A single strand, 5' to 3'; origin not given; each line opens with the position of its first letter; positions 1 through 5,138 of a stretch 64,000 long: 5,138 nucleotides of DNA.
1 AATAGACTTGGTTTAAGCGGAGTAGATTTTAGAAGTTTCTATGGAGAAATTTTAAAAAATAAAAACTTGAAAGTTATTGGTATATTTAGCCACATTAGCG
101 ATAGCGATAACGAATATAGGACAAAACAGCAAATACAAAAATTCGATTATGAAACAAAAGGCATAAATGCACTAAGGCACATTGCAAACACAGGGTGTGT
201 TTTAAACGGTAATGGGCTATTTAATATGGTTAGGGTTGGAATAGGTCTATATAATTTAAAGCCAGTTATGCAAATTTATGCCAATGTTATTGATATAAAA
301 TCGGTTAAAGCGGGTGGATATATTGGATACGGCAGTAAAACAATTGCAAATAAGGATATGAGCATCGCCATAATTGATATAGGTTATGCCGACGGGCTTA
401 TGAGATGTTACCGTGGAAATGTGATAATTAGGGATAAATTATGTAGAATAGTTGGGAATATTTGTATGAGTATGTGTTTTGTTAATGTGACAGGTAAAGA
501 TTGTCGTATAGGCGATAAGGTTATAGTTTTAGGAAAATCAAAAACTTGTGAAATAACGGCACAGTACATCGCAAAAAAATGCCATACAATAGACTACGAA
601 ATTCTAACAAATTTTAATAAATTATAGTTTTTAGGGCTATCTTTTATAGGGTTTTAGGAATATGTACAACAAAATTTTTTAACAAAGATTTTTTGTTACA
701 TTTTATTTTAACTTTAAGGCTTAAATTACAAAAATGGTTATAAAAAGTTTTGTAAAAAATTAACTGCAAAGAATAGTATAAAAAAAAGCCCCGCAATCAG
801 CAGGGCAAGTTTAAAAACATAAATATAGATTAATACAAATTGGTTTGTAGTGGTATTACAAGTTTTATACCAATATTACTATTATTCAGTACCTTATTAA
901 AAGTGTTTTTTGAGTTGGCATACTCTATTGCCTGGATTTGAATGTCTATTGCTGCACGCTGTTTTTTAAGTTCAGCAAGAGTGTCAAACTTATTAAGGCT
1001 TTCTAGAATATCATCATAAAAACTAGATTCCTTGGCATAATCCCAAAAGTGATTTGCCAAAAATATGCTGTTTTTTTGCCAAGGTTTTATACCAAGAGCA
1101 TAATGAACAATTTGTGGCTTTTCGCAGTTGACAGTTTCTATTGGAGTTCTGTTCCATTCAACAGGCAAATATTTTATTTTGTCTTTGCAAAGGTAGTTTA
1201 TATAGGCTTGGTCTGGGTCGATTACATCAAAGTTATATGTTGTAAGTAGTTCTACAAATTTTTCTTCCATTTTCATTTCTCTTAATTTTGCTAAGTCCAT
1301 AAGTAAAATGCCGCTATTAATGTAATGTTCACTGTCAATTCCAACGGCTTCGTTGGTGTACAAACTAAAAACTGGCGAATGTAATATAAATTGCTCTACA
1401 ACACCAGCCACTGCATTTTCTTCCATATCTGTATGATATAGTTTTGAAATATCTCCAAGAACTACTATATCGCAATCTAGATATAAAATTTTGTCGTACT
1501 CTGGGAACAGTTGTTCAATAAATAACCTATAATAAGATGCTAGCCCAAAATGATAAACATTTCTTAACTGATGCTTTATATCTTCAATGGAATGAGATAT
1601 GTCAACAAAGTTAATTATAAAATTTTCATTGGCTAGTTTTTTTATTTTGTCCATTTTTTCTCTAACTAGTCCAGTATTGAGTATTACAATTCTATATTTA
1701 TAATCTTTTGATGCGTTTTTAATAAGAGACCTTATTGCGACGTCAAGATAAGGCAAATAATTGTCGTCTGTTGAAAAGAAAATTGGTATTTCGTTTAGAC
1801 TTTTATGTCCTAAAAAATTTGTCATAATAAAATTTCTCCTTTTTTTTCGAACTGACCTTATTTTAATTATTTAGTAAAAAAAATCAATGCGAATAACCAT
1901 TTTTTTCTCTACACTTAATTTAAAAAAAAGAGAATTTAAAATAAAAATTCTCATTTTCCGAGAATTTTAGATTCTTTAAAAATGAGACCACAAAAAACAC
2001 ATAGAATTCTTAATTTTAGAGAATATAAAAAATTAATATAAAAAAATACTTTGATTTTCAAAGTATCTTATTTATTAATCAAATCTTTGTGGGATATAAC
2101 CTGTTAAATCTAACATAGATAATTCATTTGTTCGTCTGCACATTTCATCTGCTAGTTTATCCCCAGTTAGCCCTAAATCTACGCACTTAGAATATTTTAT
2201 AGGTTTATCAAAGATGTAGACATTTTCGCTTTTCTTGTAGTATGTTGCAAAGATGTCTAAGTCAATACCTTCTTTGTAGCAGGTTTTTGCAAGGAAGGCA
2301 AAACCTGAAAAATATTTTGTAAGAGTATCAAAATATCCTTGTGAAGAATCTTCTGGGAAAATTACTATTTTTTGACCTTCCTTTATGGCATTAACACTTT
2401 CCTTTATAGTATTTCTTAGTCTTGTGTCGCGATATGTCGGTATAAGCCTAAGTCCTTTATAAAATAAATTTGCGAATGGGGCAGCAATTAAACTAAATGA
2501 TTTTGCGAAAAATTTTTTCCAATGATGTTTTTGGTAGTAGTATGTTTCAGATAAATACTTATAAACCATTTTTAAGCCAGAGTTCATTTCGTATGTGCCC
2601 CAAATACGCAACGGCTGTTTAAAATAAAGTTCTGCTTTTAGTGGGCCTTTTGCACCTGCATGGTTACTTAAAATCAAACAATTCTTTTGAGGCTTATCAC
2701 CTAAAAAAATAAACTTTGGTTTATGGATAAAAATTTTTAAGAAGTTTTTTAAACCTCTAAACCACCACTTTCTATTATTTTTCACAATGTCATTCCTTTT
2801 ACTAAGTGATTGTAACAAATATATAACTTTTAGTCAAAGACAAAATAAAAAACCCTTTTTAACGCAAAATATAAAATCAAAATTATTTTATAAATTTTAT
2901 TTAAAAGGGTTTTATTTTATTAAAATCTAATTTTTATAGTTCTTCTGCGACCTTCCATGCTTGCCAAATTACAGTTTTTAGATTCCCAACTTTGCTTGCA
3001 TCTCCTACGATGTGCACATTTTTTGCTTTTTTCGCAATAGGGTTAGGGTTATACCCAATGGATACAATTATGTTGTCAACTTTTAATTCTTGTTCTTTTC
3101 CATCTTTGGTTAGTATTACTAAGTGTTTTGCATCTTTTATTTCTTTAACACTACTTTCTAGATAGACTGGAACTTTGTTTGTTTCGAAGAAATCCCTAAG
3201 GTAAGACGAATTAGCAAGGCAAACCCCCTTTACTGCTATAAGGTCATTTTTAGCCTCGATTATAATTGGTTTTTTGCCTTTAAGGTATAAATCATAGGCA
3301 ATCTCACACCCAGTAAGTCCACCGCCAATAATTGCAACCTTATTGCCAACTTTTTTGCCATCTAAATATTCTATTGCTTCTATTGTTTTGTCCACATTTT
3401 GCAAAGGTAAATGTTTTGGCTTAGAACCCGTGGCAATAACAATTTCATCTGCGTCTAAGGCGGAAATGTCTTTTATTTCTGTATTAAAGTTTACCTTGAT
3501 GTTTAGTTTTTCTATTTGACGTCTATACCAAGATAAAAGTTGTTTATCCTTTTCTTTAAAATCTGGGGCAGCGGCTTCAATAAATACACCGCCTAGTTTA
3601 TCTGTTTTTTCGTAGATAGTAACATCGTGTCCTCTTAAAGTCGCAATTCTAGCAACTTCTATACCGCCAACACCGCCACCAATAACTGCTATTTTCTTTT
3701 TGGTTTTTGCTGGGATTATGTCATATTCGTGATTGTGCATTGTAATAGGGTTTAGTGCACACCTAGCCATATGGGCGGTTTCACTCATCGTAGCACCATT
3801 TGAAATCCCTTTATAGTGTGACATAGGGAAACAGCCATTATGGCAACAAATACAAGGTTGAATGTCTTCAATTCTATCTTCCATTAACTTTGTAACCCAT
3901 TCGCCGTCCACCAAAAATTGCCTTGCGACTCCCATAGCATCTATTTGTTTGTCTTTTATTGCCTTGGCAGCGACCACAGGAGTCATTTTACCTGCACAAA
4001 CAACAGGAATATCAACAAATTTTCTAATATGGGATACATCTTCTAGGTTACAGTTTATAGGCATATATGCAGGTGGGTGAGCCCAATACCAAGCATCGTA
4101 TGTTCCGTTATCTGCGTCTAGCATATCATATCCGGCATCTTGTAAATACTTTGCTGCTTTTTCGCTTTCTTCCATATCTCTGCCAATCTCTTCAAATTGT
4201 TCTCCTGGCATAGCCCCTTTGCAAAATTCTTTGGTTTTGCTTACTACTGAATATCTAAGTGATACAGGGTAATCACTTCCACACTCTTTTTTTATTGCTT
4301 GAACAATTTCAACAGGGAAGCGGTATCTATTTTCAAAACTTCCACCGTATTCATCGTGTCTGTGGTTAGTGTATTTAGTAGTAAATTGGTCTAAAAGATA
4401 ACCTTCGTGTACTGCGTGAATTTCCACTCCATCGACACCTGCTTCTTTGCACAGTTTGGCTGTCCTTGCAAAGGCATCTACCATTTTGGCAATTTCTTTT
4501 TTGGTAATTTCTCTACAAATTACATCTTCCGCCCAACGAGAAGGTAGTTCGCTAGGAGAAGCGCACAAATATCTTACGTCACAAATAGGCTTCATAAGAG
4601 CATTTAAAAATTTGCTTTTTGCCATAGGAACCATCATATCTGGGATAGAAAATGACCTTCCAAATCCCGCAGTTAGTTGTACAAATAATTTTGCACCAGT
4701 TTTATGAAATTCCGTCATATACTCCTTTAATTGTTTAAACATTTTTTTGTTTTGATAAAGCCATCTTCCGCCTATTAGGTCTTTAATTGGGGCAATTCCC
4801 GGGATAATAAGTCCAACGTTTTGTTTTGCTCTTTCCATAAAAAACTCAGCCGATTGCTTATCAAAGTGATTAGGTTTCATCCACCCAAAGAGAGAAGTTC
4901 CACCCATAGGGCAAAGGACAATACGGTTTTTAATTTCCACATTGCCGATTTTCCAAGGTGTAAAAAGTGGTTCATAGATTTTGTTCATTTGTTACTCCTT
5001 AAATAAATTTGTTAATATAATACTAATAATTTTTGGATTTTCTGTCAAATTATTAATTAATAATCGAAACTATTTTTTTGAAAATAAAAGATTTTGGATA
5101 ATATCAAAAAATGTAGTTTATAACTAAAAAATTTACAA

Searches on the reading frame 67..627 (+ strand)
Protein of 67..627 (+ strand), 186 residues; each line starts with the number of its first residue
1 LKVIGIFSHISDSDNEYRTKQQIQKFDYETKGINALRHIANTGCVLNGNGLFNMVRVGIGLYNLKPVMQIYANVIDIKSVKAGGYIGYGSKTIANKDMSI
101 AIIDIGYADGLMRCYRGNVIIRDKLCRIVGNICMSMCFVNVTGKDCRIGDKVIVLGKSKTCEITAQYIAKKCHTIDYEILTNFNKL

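Call 48: search_protein_families(library=pfam, proteins=[window:67-627:+])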
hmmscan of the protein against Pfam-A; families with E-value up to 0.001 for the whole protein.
window:67-627:+ (186 aa): 2 families
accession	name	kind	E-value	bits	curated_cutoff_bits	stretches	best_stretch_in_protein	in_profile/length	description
PF00842.27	Ala_racemase_C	-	7.9e-36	122.9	25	1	67-184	1-120/127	Alanine racemase, C-terminal domain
PF01168.26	Ala_racemase_N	-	1.7e-10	41.5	24.1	1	2-66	148-220/220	Alanine racemase, N-terminal domain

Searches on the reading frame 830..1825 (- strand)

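Call 48: search_protein_families(library=pfam, proteins=[window:830-1825:-])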
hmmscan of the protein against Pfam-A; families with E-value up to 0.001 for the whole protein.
window:830-1825:- (331 aa): 2 families
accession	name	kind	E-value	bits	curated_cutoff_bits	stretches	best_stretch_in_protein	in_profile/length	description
PF01501.26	Glyco_transf_8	-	4.2e-45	154.7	24.3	1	14-252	1-252/253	Glycosyl transferase family 8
PF18404.7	Glyco_transf_24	-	1e-06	28.8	25.7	1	22-193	11-182/268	Glucosyltransferase 24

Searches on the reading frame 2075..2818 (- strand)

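Call 48: search_protein_families(library=pfam, proteins=[window:2075-2818:-])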
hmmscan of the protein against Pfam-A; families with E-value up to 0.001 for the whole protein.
window:2075-2818:- (247 aa): 1 family
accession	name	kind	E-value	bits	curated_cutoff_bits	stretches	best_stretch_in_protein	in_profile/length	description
PF01553.26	Acyltransferase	-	0.00082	19.6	23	0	104-156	45-99/132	Acyltransferase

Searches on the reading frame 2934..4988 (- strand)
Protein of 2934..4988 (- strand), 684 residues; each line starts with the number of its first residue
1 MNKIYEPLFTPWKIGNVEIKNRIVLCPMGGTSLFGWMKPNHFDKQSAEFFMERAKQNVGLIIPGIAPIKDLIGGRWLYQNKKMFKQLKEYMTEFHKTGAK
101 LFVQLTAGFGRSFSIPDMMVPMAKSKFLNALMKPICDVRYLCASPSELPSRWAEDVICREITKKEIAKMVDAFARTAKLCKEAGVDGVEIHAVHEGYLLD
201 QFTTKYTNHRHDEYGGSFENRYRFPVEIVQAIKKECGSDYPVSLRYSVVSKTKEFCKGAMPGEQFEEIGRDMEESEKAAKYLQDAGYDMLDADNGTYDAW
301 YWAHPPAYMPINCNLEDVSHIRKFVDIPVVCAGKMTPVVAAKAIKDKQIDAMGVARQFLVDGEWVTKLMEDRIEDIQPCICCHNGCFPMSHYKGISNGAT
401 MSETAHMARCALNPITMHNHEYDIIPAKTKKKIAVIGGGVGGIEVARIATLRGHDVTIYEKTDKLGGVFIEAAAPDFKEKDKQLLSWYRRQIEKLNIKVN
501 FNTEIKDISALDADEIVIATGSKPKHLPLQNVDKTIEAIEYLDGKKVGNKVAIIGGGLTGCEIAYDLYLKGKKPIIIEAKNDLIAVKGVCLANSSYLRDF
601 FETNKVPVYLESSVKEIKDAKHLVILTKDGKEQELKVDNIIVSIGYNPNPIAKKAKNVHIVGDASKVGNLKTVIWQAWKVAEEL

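Call 48: search_protein_families(library=pfam, proteins=[window:2934-4988:-])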
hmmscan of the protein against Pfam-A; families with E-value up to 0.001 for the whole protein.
window:2934-4988:- (684 aa): 11 families
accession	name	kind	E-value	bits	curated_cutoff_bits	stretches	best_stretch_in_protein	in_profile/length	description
PF00724.26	Oxidored_FMN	-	3.8e-57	194.5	27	1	8-372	2-339/342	NADH:flavin oxidoreductase / NADH oxidase family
PF07992.20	Pyr_redox_2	-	7.1e-35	121.3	26.1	2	511-658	98-249/291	Pyridine nucleotide-disulphide oxidoreductase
PF00070.33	Pyr_redox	-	6.6e-16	59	22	2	550-621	1-70/82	Pyridine nucleotide-disulphide oxidoreductase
PF13738.12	Pyr_redox_3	-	2.4e-15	57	30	1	481-649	80-270/305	Pyridine nucleotide-disulphide oxidoreductase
PF01266.30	DAO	-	4.6e-13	49.8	27.9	1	550-582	1-33/353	FAD dependent oxidoreductase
PF13450.12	NAD_binding_8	-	9.5e-10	39.1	21.9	1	435-469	1-35/68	NAD(P)-binding Rossmann-like domain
PF13434.12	Lys_Orn_oxgnase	-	2.7e-08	33.8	21.3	1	496-573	131-213/339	L-lysine 6-monooxygenase/L-ornithine 5-monooxygenase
PF03486.20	HI0933_like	-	2.2e-06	27.7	50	0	432-466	2-36/244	HI0933-like protein Rossmann domain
PF02737.24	3HCDH_N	-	5e-06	27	22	0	432-515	1-81/180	3-hydroxyacyl-CoA dehydrogenase, NAD binding domain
PF12831.13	FAD_oxidored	-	6.5e-05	22.8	27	1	433-476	2-46/416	FAD dependent oxidoreductase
PF01134.28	GIDA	-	0.00011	21.8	22.1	0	432-467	1-37/391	Glucose inhibited division protein A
